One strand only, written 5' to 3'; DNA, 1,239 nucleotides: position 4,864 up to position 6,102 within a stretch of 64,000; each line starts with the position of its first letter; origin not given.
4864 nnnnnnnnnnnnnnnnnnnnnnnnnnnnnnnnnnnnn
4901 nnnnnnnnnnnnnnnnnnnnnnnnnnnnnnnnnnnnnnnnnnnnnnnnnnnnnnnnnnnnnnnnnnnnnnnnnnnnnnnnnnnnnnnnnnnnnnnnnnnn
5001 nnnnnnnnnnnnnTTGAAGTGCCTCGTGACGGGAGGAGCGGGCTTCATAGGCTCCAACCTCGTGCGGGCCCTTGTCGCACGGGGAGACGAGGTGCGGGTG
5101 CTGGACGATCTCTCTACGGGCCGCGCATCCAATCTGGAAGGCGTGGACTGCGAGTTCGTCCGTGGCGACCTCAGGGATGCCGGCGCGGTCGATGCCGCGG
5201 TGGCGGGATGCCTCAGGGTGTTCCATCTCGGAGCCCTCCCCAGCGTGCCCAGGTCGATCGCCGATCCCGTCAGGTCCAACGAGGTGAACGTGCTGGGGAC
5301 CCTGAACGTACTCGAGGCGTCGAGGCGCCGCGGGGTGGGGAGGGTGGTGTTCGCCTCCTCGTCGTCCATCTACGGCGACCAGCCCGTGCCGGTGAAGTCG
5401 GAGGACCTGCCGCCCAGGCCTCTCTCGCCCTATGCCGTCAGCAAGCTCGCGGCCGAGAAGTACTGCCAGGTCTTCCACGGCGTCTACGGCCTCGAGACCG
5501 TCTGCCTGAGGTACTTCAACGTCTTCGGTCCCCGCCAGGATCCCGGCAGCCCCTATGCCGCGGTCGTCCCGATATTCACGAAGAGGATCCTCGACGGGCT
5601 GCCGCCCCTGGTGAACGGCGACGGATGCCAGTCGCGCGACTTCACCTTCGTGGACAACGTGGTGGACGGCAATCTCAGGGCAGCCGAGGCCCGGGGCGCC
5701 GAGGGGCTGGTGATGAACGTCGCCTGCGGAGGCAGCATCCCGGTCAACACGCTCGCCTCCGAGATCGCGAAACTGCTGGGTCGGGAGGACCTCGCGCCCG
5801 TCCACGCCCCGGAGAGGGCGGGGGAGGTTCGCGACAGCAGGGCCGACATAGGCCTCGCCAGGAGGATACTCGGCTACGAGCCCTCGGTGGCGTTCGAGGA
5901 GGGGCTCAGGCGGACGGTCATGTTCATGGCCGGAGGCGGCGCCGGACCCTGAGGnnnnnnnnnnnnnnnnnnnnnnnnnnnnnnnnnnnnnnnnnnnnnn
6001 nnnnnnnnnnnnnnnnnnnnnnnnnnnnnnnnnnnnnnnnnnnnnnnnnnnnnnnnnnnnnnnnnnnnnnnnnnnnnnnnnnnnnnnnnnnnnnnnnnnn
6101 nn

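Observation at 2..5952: Seven-gene translationally coupled operon mixing nucleotide-sugar enzymes with LarC, LarB and a HydE-family radical SAM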

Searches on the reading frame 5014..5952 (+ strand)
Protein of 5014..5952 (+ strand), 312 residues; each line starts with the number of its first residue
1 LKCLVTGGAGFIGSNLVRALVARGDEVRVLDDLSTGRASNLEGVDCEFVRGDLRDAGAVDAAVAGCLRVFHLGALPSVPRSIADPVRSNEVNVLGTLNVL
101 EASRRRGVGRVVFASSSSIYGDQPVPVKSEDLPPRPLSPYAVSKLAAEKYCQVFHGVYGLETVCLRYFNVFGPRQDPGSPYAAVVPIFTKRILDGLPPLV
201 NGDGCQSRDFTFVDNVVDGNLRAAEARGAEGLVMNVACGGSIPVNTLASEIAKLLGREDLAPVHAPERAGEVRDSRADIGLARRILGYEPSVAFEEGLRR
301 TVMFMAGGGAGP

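Call 3: search_protein_families(library=pfam, proteins=[window:5014-5952:+], max_evalue=0.01)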
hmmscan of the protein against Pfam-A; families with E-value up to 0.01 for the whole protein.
window:5014-5952:+ (312 aa): 9 families
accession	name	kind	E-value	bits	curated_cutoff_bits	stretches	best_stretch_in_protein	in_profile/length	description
PF01370.27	Epimerase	-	1.4e-63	214.9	20.9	1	4-237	2-240/240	NAD dependent epimerase/dehydratase family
PF16363.11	GDP_Man_Dehyd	-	6.6e-54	184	27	1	4-301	1-332/332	GDP-mannose 4,6 dehydratase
PF01073.25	3Beta_HSD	-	2.8e-26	92.6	22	1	4-224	1-229/280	3-beta hydroxysteroid dehydrogenase/isomerase family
PF02719.21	Polysacc_synt_2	-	8.6e-16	58.4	20.2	1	4-259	2-251/293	Polysaccharide biosynthesis protein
PF13460.12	NAD_binding_10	-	2.4e-13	50.8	27.2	1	7-151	1-131/184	NAD(P)H-binding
PF04321.23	RmlD_sub_bind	-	6.3e-10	39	27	1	1-172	1-153/287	RmlD substrate binding domain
PF07993.18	NAD_binding_4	-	1.7e-07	31.1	20.1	1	68-180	91-216/258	Male sterility protein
PF05368.20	NmrA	-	1.7e-05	25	27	1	3-115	5-106/298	NmrA-like family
PF00106.31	adh_short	-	2.6e-05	24.2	26.6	1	4-67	4-72/195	short chain dehydrogenase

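Call 4: search_protein_families(library=ncbifam, proteins=[window:5014-5952:+], max_evalue=0.01)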
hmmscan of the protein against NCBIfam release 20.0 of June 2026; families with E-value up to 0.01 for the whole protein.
window:5014-5952:+ (312 aa): 43 families (the best 25 are shown)
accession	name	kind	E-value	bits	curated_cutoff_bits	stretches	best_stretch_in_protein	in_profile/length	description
NF011728.1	PRK15181.1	equivalog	3.7e-58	197.2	760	1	3-304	18-336/348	Vi polysaccharide biosynthesis UDP-N-acetylglucosaminuronic acid C-4 epimerase TviC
TIGR04180.1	EDH_00030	hypoth_equivalog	3.8e-48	164.1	475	1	4-258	2-259/297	NAD-dependent 4,6-dehydratase LegB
TIGR01179.1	galE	equivalog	4.8e-45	153.8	262.3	2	3-174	2-180/332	UDP-glucose 4-epimerase GalE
TIGR01181.1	dTDP_gluc_dehyt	equivalog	1.5e-43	149.1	365.1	1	2-304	1-310/321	dTDP-glucose 4,6-dehydratase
NF042422.1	oxyalk_red_OleD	equivalog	5.3e-33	114.8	580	1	1-240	1-226/329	2-alkyl-3-oxoalkanoate reductase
TIGR02197.1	heptose_epim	equivalog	2.5e-32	112.3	274.6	1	4-302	2-310/316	ADP-glyceromanno-heptose 6-epimerase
TIGR03466.1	HpnA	hypoth_equivalog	6.1e-31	107.5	367.65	1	1-258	1-249/327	hopanoid-associated sugar epimerase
NF007956.0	PRK10675.1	subfamily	1.4e-27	96.8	394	1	1-296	1-320/338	UDP-glucose 4-epimerase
NF052578.1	StrlDmthSdmBMthl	equivalog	1.9e-25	90.3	600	1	1-225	1-217/328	sterol demethylase protein SdmB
NF007490.0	PRK10084.1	subfamily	3.8e-21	75.5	649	1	1-304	1-333/361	dTDP-glucose 4,6-dehydratase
NF007582.0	PRK10217.1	equivalog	2.7e-20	72.7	698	1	2-304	3-330/355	dTDP-glucose 4,6-dehydratase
NF042423.1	oxyalk_red_Shew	equivalog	2.4e-19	69.6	580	1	2-226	10-223/331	2-alkyl-3-oxoalkanoate reductase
NF008360.0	PRK11150.1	equivalog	1.2e-18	67.4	452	1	4-268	3-267/310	ADP-glyceromanno-heptose 6-epimerase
NF043036.1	ErythonDh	equivalog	3.4e-17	62.6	325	1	1-148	1-157/321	D-erythronate dehydrogenase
NF047922.1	GDPFucSynFcl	equivalog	2.8e-15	56.6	500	1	3-302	5-298/308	GDP-L-fucose synthase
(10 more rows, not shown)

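Call 73: search_solved_structures(query=window:5014-5952:+, max_evalue=1e-20, show_alignments=0)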
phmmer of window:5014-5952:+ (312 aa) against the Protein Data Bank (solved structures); distinct sequences matched with E-value up to 1e-20: 64 (the best 60 are shown).
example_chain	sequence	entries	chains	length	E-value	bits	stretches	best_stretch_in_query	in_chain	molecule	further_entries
10ke_A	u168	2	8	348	1.1e-70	241.9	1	2-300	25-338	Capsular polysaccharide biosynthesis protein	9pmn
6wjb_A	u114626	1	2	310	1.7e-68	234.8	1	2-300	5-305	NAD-dependent epimerase/dehydratase family protein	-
6wj9_A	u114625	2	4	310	1.7e-67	231.4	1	2-300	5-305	NAD-dependent epimerase/dehydratase family protein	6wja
3ru7_A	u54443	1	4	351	1.2e-64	222.1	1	4-302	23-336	WbgU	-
3ru9_A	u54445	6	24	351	1.2e-64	222.1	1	4-302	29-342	WbgU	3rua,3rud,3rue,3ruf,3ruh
3lu1_A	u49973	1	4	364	1.4e-64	221.9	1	4-302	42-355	WbgU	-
3ruc_A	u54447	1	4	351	1.7e-64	221.6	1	4-302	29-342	WbgU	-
1sb8_A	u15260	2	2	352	3.5e-64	220.6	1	4-298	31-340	wbpP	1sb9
6dnt_A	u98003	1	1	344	3.9e-64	220.4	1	3-304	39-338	NAD-dependent epimerase/dehydratase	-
7ys8_A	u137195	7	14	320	8.6e-61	209.4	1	1-304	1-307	UDP-glucose 4-epimerase | UDP-glucose 4-epimerase along with EC 5.1.3.2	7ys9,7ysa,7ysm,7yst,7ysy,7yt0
4zrm_A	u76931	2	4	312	1.4e-57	198.9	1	1-304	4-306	UDP-glucose 4-epimerase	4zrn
2p5u_A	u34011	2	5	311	4.7e-57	197.1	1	1-307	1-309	UDP-glucose 4-epimerase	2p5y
6pmh_A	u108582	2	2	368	3.8e-47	164.6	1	3-303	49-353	UDP-glucose 4-epimerase related protein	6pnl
6kv9_A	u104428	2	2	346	4.4e-44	154.5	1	3-302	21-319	MoeE5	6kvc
1r6d_A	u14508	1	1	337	2.5e-42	148.8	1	1-304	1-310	TDP-glucose-4,6-dehydratase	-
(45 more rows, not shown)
